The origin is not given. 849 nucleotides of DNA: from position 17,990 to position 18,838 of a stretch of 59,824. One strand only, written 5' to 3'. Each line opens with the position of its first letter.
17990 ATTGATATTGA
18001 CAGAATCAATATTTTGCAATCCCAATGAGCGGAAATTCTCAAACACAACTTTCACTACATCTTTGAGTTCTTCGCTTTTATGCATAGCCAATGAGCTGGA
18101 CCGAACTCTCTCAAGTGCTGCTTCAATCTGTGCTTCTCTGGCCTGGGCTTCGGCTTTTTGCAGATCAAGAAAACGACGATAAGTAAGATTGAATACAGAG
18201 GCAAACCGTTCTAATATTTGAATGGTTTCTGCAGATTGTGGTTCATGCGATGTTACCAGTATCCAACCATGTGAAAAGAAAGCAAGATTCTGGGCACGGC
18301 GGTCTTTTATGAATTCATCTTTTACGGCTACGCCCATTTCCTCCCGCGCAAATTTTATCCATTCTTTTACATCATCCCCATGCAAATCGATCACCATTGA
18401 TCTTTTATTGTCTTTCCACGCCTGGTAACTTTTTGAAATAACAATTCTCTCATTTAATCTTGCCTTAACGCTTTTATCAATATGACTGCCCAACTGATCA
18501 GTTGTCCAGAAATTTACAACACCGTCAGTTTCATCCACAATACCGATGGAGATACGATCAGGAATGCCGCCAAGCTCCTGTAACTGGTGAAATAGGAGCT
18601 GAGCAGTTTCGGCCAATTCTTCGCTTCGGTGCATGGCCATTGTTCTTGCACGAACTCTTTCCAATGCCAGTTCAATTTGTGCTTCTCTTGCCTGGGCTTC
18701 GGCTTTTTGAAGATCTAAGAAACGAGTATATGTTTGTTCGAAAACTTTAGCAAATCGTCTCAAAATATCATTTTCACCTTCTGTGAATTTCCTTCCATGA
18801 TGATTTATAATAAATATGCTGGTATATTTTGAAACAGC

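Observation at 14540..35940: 26 copies of an unrecognised ~187-aa sensor module (GAF-like core plus near-invariant helical connector) in three giant soluble kinases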

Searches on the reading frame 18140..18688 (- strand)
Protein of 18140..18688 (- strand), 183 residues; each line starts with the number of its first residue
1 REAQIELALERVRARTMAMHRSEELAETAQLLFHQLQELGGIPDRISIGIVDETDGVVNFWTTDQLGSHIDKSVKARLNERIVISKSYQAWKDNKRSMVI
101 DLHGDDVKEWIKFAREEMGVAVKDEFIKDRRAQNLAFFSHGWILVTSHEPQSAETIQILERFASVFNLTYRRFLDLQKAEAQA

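Call 10: search_solved_structures(query=A1, max_evalue=10, show_alignments=3)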
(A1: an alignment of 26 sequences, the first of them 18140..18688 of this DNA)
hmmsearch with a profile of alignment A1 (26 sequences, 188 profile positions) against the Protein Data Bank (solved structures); distinct sequences matched with E-value up to 10: 9.
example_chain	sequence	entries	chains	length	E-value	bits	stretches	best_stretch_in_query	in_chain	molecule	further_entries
7r3i_A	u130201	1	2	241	0.035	17.6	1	28-82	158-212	PROSS optimized variant of RhlR with 61 mutations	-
5e4r_A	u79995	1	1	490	0.51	13.8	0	9-45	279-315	Ketol-acid reductoisomerase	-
7r3g_B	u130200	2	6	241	0.53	13.7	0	28-78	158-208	Regulatory protein RhlR | PROSS optimized variant of RhlR with 75 mutations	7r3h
6jn0_A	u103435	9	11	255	1.3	12.5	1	47-139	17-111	Peptidase M23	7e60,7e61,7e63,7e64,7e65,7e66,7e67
6jn1_A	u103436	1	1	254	1.3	12.5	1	47-139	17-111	Peptidase M23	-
6jmx_A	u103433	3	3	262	1.3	12.5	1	47-140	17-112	Peptidase M23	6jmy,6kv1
6jmz_A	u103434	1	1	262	1.3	12.5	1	47-140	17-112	Peptidase M23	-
6jn7_A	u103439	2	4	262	1.3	12.5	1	47-140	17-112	Peptidase M23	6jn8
2j3x_A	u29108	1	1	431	1.4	12.4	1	92-154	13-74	C2 TOXIN COMPONENT I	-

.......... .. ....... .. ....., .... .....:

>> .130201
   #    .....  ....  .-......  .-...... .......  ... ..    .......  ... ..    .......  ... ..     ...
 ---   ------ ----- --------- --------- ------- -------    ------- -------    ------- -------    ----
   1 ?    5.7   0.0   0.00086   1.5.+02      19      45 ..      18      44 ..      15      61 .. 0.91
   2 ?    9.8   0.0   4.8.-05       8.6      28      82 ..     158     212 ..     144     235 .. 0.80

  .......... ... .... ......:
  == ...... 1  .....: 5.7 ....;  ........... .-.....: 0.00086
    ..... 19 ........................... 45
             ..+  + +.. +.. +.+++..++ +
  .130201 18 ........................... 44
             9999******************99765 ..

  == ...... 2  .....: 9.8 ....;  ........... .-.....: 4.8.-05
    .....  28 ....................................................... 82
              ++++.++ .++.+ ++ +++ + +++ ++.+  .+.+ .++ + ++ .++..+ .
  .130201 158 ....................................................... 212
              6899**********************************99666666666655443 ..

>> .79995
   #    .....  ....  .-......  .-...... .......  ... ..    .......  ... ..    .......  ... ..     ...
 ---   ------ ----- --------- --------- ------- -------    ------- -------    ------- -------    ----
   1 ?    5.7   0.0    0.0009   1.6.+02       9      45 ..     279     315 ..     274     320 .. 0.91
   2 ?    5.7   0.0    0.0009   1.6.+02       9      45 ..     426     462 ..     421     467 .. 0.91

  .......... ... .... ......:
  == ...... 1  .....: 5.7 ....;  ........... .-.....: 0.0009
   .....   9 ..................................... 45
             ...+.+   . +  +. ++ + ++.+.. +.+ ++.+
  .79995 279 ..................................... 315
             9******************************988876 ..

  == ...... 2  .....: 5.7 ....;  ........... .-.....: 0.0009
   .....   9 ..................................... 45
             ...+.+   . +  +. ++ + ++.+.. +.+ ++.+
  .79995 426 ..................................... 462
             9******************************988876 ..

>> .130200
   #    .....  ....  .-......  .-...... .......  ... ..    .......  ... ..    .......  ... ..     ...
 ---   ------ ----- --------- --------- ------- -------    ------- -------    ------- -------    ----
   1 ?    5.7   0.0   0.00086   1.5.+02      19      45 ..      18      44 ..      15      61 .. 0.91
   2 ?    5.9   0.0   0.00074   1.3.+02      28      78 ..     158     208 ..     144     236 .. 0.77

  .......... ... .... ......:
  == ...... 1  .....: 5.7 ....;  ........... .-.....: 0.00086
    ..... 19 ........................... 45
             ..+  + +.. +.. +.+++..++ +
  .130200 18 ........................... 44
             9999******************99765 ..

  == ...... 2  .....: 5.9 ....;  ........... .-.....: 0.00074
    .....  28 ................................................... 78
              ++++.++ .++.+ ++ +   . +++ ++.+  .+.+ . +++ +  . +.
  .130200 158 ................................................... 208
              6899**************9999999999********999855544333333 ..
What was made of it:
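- Tried and rejected: The best hit was RhlR at E 0.035 (call 10).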

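Call 12: find_homologous_proteins(query=A1, max_evalue=0.001)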
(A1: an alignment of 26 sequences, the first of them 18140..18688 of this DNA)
Query A1 (26 sequences) (183 aa, profile of the alignment): 576 proteins with E <= 0.001 among 3157 candidates; the best 120 are listed.
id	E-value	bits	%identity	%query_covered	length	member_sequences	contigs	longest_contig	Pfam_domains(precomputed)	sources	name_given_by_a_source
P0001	6.9e-105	367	32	100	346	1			-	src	-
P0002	1.0e-96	341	37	100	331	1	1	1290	-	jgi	jgi:hypothetical protein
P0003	2.1e-95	336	37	100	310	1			-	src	-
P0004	4.8e-95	335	38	100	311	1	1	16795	-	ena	-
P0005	5.6e-95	335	41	100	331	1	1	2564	-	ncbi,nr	ncbi:MAG: hypothetical protein GVY02_00345, partial [Bacteroidetes bacterium]|nr:hypothetical protei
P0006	3.8e-94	332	34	100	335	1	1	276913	-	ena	-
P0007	1.1e-93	331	36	100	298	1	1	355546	-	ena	-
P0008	1.5e-91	324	88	36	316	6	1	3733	-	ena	-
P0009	2.0e-91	323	34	100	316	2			-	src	-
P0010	3.5e-90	319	35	100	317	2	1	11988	-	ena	-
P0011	4.6e-90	319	29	100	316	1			-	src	-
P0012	6.7e-89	315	45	100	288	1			-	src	-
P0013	2.2e-88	313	34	100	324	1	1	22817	-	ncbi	ncbi:MAG: hypothetical protein ABIO04_02960, partial [Ferruginibacter sp.]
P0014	4.9e-88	312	50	100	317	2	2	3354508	-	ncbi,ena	-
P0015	4.6e-87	309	51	52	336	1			-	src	-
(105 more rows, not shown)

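Call 18: predict_structure(alignment_id=A1)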
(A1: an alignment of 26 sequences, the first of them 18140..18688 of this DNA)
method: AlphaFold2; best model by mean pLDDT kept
length: 183 residues; sequences in the alignment: 26
mean_pLDDT: 92.5   pTM: 0.88
mean pLDDT of the five models: 92.5, 92.1, 92.1, 91.5, 91.3
residues with pLDDT >= 90: 148; 70-90: 27; 50-70: 8; < 50: 0
segments of 3 or more residues with pLDDT < 50: none
pLDDT, mean of each block of 10 residues (from residue 1): 98 97 94 97 95 96 78 81 93 98 93 85 76 97 96 98 98 96 93
secondary structure, 60 per line:
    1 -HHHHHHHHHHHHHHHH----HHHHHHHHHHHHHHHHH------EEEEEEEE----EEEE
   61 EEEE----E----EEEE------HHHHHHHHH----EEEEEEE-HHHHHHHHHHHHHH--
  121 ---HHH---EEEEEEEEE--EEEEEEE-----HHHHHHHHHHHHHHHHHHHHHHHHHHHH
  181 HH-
elements in order: H2-17 H22-38 E45-52 E57-64 E74-77 H84-92 E97-103 H105-118 E130-138 E141-147 H153-182
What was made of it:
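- On GAF domain superfamily (Pfam clan GAF: GAF, GAF_2, GAF_3 and others): AF2 model: pLDDT 92.5, pTM 0.88, element order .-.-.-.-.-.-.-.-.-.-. (call 18).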

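Call 21: fold_search(model_id=the predicted structure, library=pdb)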
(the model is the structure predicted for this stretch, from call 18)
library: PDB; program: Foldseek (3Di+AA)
matches with E <= 10: 986; with E <= 0.001: 14
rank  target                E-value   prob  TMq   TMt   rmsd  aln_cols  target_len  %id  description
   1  3ci6_B                2.7e-05  1.00  0.54  0.59   4.7       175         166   14  Crystal structure of the GAF domain from Acinetobacter phosphoenolpyruvate-protein phosphotransferase (released 2008-05-13)
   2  6oap_B                4.1e-05  1.00  0.52  0.35   6.9       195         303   10  Crystal structure of a dual sensor histidine kinase in the green-light absorbing Pg state (released 2019-09-18)
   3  4g3v_A                7.4e-05  1.00  0.60  0.66   4.3       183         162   15  Crystal structure of A. Aeolicus nlh2 gaf domain in an inactive state (released 2013-05-29)
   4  3trc                  3.1e-04  1.00  0.49  0.52   6.4       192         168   14  Structure of the GAF domain from a phosphoenolpyruvate-protein phosphotransferase (ptsP) from Coxiella burnetii (released 2011-09-28)
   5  3k2n_A                3.7e-04  1.00  0.59  0.61   6.0       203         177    8  The crystal structure of sigma-54-dependent transcriptional regulator domain from Chlorobium Tepidum TLS (released 2010-01-19)
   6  3ci6_A                3.9e-04  1.00  0.57  0.65   5.0       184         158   14  Crystal structure of the GAF domain from Acinetobacter phosphoenolpyruvate-protein phosphotransferase (released 2008-05-13)
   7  5w10_B                4.4e-04  1.00  0.50  0.53   4.8       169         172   17  Lcd1 GAF domain in complex with cAMP ligand (released 2017-06-28)
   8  5w10_D                4.4e-04  1.00  0.53  0.56   5.1       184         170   16  Lcd1 GAF domain in complex with cAMP ligand (released 2017-06-28)
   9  5w10_C                4.7e-04  1.00  0.53  0.56   5.1       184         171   16  Lcd1 GAF domain in complex with cAMP ligand (released 2017-06-28)
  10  5w10_A                4.7e-04  1.00  0.50  0.52   4.7       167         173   17  Lcd1 GAF domain in complex with cAMP ligand (released 2017-06-28)
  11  3oov_B                5.6e-04  1.00  0.51  0.56   6.2       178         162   11  Crystal structure of a methyl-accepting chemotaxis protein, residues 122 to 287 (released 2010-09-08)
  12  6g20_A                5.9e-04  1.00  0.56  0.24   8.5       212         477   12  Crystal structure of a fluorescence optimized bathy phytochrome PAiRFP2 derived from wild-type Agp2 in its functional  (released 2018-11-28)
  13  9euy_A                6.7e-04  1.00  0.55  0.24   8.8       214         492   11  Cryo-EM structure of the full-length Pseudomonas aeruginosa bacteriophytochrome in its Pfr state (released 2024-09-04)
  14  1ykd_A                7.5e-04  1.00  0.54  0.30   5.9       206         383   11  Crystal Structure of the Tandem GAF Domains from a Cyanobacterial Adenylyl Cyclase: Novel Modes of Ligand-Binding and  (released 2005-02-22)
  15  3g6o_A                1.1e-03  1.00  0.56  0.26   8.6       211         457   11  Crystal structure of P. aeruginosa bacteriophytochrome PaBphP photosensory core domain mutant Q188L (released 2009-09-22)
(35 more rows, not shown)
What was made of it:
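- On GAF domain superfamily (Pfam clan GAF: GAF, GAF_2, GAF_3 and others): All 50 best Foldseek PDB matches are GAF domains, with E down to 2.7e-5 and TM-scores of 0.5-0.6 (call 21).
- Its top 50 Foldseek PDB hits are all GAF domains (calls 18, 21). In characterised systems the GAF fold usually binds small molecules (established knowledge; the structures in call 21 include cAMP- and bilin-bound GAFs).
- Tried and rejected: PAS or another fold (call 21).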

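Call 28: search_protein_representatives(alignment_id=A1)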
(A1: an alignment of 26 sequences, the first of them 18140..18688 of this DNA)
Query: 26 sequences, 188 profile positions. Proteins with E-value up to 0.001 (for the whole library): 3303; up to 1e-10: 2683; up to 1e-30: 1924. The best 150 are listed.
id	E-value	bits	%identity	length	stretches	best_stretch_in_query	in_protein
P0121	0.0e+00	2553.7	-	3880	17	1-188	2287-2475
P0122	0.0e+00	2301.5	-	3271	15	1-188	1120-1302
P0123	0.0e+00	2286.5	-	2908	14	1-188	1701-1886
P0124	0.0e+00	2146.2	-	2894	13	1-188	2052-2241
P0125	0.0e+00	2133.7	-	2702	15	1-188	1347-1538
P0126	0.0e+00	2104.4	-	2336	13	1-188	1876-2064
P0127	0.0e+00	2095.2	-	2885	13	1-188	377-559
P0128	0.0e+00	2071.7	-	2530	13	1-188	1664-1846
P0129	0.0e+00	1943.2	-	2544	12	1-188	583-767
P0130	0.0e+00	1912.1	-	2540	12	1-188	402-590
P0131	0.0e+00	1872.1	-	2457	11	1-188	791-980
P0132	0.0e+00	1801.3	-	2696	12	1-188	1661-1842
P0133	0.0e+00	1771.1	-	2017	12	1-188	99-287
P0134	0.0e+00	1768.5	-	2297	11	1-188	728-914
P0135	0.0e+00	1742.6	-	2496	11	1-188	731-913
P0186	0.0e+00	1400.8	-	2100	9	1-188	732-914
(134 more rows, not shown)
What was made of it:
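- Tried and rejected: The exhaustive representative search was used instead (call 28).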

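Call 31: list_cluster_members(proteins=[P0121, P0122, P0123, P0124, P0127, P0129, P0130, P0131, P0132, P0135])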
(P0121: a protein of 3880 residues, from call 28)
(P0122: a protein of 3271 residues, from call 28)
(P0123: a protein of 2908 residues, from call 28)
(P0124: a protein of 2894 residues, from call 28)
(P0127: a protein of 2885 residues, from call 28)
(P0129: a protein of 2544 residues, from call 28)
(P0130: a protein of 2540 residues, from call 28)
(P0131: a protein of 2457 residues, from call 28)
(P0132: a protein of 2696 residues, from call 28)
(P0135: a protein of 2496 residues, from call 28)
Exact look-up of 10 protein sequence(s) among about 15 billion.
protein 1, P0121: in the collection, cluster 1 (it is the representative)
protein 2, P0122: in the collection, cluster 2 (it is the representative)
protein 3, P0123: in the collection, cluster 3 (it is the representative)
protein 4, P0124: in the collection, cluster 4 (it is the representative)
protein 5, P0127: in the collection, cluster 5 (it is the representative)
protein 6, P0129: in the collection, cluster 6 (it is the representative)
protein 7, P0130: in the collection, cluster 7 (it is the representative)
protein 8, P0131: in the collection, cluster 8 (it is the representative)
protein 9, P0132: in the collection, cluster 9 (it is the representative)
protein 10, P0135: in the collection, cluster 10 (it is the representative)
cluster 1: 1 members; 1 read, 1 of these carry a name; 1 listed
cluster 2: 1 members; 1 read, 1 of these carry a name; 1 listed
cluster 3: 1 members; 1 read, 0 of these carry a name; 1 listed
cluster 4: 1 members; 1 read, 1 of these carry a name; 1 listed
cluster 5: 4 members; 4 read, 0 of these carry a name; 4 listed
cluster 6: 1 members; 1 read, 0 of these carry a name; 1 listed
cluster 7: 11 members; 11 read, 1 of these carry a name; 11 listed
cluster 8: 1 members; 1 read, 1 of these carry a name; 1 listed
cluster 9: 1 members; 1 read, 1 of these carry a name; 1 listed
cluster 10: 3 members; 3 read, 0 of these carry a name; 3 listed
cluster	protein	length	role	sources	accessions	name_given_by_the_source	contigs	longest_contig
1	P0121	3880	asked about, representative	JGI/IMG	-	signal transduction histidine kinase/tetratricopeptide (TPR) repeat protein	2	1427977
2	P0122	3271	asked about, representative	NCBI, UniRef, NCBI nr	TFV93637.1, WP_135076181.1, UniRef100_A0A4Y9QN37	GHKL domain-containing protein [Algoriphagus kandeliae] | histidine kinase n=1 Tax=Algoriphagus kandeliae TaxID=2562278 RepID=A0A4Y9QN37_9BACT | ATP-binding protein [Algoriphagus kandeliae]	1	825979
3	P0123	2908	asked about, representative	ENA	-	-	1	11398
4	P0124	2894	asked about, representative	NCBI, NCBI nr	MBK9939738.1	MAG: nuclear transport factor 2 family protein [Chitinophagaceae bacterium] | nuclear transport factor 2 family protein [Chitinophagaceae bacterium]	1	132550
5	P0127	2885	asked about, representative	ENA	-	-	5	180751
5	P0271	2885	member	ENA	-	-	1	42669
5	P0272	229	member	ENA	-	-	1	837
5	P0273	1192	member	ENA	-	-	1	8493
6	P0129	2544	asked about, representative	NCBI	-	-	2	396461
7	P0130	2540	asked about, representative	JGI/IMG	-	-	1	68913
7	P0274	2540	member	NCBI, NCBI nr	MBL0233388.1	MAG: hypothetical protein IPQ08_06955 [Chitinophagaceae bacterium] | hypothetical protein [Chitinophagaceae bacterium]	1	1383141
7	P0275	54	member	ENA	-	-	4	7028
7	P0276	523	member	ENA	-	-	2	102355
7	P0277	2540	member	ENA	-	-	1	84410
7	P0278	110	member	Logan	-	-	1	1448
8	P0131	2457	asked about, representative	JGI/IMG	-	signal transduction histidine kinase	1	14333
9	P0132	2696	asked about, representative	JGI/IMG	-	signal transduction histidine kinase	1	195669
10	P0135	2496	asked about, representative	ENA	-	-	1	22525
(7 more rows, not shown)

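Call 32: search_protein_families(library=pfam, alignment_id=A1, max_evalue=1)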
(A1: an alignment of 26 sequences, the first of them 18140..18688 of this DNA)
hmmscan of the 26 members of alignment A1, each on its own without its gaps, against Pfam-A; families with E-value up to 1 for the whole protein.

A. member 1, window:18140-18688:- (183 aa): 2 families
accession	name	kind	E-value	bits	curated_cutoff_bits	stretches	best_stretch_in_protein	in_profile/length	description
PF02184.22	HAT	-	0.022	15.2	21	1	103-116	17-29/32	HAT (Half-A-TPR) repeat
PF14041.11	Lipoprotein_21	-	0.18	12.4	25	1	121-175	13-67/87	LppP/LprE lipoprotein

B. families by the number of members that match (of 26 scanned): 20 families
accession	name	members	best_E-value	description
PF13185.12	GAF_2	2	0.024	GAF domain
PF22176.2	AF_0587-like_pre-PUA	1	0.012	AF_0587-like, pre-PUA domain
PF22843.2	CATSPERE_NTD2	1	0.018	CATSPERE second N-terminal domain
PF15723.11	MqsR_toxin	1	0.021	Motility quorum-sensing regulator, toxin of MqsA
PF02184.22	HAT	1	0.022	HAT (Half-A-TPR) repeat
PF08675.17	RNA_bind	1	0.024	RNA binding domain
PF01805.25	Surp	1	0.031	Surp module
PF01590.32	GAF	1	0.032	GAF domain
PF09239.17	Topo-VIb_trans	1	0.095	Topoisomerase VI B subunit, transducer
PF18979.5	DUF5715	1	0.1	Family of unknown function (DUF5715)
PF08916.16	Phe_ZIP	1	0.13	Phenylalanine zipper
PF01849.23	NAC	1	0.13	NAC domain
PF02872.23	5_nucleotid_C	1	0.13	5'-nucleotidase, C-terminal domain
PF13585.12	CHU_C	1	0.15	CHU_C Type IX secretion signal domain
PF09565.16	RE_NgoFVII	1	0.16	NgoFVII restriction endonuclease N-terminal PLD domain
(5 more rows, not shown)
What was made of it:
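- Closest known: Tandem GAF-A/GAF-B sensors of cNMP phosphodiesterases. Different: Sequence similarity is below detection (calls 10, 32).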
